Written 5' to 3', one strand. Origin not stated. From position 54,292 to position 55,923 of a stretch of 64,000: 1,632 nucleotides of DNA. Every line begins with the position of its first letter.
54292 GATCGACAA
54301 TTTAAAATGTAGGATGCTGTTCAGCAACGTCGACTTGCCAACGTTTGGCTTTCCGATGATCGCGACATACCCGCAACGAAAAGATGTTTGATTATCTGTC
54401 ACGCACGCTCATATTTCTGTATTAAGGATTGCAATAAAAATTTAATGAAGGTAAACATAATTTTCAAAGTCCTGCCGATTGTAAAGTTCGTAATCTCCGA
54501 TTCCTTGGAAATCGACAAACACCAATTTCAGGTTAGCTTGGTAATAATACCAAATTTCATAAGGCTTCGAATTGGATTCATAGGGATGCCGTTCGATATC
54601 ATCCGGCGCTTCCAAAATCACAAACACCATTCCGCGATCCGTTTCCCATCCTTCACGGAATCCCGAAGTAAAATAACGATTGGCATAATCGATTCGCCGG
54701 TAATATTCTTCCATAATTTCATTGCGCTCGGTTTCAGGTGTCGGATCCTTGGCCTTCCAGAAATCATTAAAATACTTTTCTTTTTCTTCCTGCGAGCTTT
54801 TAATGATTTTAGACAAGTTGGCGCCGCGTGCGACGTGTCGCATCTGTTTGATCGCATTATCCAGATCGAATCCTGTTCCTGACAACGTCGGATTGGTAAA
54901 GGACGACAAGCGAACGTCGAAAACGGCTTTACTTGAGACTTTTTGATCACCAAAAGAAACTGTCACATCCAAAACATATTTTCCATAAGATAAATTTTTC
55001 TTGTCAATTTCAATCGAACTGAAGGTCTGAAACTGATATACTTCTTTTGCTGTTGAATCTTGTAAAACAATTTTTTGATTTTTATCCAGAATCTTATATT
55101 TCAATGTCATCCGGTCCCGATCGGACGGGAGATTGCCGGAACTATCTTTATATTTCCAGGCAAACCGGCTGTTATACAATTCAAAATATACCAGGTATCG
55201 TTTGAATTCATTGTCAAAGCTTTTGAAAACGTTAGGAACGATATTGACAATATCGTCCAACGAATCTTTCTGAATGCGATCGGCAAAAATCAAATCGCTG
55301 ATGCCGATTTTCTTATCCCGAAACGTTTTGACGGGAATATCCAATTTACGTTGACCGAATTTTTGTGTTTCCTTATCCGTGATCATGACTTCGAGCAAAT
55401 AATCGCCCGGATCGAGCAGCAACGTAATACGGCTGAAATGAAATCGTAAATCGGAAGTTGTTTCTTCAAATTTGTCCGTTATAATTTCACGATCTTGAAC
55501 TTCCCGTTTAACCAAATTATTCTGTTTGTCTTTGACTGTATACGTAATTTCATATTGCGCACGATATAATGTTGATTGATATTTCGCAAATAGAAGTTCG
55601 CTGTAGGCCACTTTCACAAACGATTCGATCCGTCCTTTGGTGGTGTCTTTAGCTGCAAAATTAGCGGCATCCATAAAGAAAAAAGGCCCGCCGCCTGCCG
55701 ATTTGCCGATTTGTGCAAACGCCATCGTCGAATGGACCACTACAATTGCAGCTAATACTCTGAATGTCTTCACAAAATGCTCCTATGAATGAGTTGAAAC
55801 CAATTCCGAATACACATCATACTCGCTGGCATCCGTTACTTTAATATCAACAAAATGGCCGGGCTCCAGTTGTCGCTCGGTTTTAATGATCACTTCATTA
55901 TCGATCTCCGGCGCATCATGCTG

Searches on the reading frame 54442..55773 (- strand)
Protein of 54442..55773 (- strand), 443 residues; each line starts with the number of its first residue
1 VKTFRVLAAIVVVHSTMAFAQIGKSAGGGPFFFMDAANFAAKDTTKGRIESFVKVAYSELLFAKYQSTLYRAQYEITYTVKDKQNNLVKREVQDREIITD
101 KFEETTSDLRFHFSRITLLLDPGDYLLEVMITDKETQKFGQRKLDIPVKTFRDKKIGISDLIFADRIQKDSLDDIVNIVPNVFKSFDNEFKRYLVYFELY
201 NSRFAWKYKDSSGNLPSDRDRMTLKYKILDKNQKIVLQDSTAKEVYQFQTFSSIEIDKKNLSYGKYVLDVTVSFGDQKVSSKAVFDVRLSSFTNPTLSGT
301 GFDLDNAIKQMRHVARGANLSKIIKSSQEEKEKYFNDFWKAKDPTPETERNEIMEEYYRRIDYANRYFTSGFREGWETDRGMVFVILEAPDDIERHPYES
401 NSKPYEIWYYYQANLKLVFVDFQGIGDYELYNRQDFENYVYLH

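Call 77: search_protein_families(library=pfam, proteins=[window:54442-55773:-], max_evalue=0.00001)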
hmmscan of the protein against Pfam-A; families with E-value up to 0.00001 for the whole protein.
window:54442-55773:- (443 aa): 1 family
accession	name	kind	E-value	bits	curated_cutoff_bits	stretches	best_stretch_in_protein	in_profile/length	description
PF20094.4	GWxTD_dom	-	1.3e-17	64.5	26.9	1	308-422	34-142/172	GWxTD domain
